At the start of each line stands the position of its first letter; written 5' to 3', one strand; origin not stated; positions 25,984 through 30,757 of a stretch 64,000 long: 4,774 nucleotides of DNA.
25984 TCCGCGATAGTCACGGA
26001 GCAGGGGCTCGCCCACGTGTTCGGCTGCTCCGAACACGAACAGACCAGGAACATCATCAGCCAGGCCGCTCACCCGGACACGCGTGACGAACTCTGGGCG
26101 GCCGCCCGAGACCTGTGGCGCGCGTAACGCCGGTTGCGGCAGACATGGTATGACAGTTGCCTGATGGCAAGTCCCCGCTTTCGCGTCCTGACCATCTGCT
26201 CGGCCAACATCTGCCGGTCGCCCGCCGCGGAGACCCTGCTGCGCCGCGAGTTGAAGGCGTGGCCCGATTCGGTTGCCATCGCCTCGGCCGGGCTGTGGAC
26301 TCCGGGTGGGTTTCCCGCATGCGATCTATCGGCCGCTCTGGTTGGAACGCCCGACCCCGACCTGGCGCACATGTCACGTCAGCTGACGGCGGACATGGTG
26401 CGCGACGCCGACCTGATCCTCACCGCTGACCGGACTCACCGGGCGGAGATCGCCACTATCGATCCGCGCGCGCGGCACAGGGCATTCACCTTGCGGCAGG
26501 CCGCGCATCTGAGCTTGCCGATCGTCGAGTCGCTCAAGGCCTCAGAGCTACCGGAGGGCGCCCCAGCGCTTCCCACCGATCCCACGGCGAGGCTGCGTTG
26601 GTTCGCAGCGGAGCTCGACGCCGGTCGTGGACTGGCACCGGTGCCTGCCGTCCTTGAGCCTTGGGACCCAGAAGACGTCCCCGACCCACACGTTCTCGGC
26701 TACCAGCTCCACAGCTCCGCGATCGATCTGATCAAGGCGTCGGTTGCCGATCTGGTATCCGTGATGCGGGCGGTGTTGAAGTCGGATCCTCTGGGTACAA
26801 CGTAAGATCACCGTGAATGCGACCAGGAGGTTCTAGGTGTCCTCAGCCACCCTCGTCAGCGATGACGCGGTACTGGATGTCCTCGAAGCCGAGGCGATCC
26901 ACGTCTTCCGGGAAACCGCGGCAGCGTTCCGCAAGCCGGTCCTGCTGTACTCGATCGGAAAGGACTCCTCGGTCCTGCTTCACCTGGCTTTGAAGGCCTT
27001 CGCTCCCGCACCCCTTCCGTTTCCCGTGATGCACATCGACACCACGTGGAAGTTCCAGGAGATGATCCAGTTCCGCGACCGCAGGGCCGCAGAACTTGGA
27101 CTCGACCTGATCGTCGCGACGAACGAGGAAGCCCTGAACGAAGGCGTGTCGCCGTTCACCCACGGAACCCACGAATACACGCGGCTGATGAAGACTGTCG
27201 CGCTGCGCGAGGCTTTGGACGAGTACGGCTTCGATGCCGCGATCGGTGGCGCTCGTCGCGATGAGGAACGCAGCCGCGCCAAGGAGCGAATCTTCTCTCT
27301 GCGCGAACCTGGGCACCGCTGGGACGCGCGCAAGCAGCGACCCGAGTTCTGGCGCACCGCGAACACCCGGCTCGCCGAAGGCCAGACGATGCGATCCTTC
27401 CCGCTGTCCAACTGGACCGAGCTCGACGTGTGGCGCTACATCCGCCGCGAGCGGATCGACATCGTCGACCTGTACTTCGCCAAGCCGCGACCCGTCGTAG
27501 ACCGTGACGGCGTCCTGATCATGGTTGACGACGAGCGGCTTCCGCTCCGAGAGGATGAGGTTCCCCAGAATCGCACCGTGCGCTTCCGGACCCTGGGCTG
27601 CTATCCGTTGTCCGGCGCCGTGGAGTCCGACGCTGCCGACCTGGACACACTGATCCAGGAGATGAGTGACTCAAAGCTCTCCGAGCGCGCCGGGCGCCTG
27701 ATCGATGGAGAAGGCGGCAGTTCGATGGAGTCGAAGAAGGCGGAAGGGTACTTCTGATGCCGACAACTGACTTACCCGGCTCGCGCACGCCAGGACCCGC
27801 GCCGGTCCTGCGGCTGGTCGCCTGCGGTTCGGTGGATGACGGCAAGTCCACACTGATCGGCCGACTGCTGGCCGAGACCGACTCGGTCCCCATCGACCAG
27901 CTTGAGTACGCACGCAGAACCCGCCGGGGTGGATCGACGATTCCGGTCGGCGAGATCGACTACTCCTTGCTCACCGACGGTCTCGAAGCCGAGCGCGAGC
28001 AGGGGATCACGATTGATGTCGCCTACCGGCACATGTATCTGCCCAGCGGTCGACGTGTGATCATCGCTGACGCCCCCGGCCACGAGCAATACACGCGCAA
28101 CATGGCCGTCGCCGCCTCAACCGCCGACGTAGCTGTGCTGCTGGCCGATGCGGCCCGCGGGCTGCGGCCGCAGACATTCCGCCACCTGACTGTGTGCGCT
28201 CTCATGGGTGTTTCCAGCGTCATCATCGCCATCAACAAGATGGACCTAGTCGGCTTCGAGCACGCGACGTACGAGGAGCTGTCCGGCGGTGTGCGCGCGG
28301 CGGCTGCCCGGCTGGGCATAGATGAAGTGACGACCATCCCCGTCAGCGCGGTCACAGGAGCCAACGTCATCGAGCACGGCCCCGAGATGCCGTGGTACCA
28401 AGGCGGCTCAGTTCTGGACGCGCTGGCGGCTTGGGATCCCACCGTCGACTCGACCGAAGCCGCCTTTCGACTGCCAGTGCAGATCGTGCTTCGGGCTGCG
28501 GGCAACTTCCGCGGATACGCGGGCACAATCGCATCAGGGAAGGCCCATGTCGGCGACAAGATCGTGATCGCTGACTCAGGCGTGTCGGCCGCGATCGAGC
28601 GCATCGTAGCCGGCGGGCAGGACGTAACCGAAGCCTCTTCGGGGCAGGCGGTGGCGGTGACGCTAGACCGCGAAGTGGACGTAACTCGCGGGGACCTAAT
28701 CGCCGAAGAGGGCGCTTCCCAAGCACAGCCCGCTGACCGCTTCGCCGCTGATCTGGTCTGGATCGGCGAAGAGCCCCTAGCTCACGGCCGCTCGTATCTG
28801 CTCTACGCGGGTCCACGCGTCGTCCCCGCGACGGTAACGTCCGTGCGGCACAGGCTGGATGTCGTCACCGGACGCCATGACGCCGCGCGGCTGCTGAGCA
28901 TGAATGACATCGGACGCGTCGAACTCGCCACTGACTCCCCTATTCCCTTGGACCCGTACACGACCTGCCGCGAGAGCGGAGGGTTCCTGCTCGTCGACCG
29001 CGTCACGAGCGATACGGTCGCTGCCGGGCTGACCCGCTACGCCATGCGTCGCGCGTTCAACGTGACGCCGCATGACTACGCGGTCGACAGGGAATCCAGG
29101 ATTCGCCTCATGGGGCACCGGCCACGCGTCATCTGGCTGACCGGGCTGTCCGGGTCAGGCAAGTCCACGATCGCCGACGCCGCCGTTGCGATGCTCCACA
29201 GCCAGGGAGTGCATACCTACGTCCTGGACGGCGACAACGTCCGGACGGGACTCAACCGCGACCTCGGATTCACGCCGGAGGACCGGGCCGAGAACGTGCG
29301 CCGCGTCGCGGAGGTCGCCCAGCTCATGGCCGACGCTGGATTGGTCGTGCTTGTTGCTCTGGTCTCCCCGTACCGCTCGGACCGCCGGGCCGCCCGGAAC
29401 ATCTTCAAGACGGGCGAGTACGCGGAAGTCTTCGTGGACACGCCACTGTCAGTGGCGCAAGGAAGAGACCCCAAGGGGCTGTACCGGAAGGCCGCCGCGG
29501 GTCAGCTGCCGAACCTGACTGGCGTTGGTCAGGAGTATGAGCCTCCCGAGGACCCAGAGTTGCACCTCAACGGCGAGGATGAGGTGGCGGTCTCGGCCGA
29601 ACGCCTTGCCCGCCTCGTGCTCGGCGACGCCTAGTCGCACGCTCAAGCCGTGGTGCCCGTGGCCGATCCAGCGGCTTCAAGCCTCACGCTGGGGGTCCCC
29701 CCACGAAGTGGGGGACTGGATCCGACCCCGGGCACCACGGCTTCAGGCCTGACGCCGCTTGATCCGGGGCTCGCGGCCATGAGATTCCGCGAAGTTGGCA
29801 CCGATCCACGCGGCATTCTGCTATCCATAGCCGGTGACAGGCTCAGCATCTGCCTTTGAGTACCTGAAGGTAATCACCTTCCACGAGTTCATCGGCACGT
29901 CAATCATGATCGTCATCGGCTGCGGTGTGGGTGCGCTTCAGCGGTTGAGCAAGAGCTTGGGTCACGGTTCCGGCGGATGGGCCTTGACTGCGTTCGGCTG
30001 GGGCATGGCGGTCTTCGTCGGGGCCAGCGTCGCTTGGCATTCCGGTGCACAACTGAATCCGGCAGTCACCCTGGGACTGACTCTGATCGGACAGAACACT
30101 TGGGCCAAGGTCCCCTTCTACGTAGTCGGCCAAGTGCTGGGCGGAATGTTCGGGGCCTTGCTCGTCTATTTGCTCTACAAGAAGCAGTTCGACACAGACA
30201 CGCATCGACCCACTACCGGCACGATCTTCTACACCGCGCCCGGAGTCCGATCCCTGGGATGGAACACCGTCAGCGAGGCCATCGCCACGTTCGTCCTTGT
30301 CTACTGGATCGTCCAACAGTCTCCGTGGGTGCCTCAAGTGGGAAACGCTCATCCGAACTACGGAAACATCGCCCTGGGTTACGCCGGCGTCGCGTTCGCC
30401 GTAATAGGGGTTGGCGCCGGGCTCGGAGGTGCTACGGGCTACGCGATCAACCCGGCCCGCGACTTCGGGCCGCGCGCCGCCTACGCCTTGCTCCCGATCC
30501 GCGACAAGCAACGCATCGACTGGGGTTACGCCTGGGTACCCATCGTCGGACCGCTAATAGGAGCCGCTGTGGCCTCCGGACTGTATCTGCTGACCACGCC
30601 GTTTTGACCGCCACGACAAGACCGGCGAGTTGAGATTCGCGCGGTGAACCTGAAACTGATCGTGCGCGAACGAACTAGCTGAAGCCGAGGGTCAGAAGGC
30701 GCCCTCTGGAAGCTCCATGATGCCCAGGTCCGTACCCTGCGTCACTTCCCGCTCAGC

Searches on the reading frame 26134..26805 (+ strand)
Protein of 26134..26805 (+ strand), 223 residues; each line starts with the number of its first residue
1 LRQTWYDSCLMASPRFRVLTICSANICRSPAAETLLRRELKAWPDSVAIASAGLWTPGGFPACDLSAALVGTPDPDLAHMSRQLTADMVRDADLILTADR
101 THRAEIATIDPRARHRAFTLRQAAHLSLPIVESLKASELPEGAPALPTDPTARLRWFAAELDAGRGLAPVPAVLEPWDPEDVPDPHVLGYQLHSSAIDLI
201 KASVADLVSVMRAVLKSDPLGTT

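Call 47: search_protein_families(library=pfam, proteins=[window:26134-26805:+], max_evalue=0.001)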
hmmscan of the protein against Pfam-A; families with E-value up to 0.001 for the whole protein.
window:26134-26805:+ (223 aa): 1 family
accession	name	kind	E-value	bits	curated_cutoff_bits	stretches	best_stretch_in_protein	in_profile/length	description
PF01451.26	LMWPc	-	4.1e-16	59.9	23.2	1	18-122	1-109/144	Low molecular weight phosphotyrosine protein phosphatase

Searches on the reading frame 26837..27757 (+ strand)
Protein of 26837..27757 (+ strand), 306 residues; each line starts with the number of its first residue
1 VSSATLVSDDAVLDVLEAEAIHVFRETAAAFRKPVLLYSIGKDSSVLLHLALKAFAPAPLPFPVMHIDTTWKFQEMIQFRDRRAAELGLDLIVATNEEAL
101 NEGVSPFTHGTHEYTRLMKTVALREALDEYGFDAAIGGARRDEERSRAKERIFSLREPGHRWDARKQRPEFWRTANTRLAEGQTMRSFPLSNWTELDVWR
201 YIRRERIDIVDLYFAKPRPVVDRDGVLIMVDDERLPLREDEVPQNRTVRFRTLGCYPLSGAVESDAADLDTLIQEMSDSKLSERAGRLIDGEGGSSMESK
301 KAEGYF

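Call 47: search_protein_families(library=pfam, proteins=[window:26837-27757:+], max_evalue=0.001)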
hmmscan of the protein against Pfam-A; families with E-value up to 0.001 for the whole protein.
window:26837-27757:+ (306 aa): 1 family
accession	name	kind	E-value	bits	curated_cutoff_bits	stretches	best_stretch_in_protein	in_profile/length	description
PF01507.26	PAPS_reduct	-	1.3e-53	182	22.5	1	34-260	2-174/175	Phosphoadenosine phosphosulfate reductase domain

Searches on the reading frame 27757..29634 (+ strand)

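Call 48: search_protein_families(library=pfam, proteins=[window:27757-29634:+], max_evalue=0.001)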
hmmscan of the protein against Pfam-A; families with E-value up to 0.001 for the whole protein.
window:27757-29634:+ (625 aa): 9 families
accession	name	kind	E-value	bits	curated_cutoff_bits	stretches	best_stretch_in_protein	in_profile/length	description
PF01583.26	APS_kinase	-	1.7e-62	210.4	21.1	1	456-604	2-151/152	Adenylylsulphate kinase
PF00009.33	GTP_EFTU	-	2.3e-36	125.6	26.5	1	18-205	4-176/188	Elongation factor Tu GTP binding domain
PF22594.2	GTP-eEF1A_C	-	2.8e-22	79.4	27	1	328-425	1-99/101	GTP-eEF1A C-terminal domain-like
PF13671.12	AAA_33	-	3.2e-08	34.4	27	1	458-570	1-114/143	AAA domain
PF13555.12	AAA_29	-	4e-06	26.9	27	1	458-484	24-50/61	P-loop containing region of AAA domain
PF01926.29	MMR_HSR1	-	1.1e-05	25.9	21.9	0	77-160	25-112/113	50S ribosome-binding GTPase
PF13401.12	AAA_22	-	0.00029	21.6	27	0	455-522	4-77/130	AAA domain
PF03144.31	GTP_EFTU_D2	-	0.0004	21.2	30.3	1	256-315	6-72/73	Elongation factor Tu domain 2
PF03193.22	RsgA_GTPase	-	0.00073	19.8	30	0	120-174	20-74/174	RsgA GTPase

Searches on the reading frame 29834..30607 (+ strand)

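Call 48: search_protein_families(library=pfam, proteins=[window:29834-30607:+], max_evalue=0.001)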
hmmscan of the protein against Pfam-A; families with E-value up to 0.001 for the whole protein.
window:29834-30607:+ (257 aa): 1 family
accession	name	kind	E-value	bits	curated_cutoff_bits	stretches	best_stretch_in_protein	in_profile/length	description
PF00230.25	MIP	-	1.4e-37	130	25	1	16-251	12-222/222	Major intrinsic protein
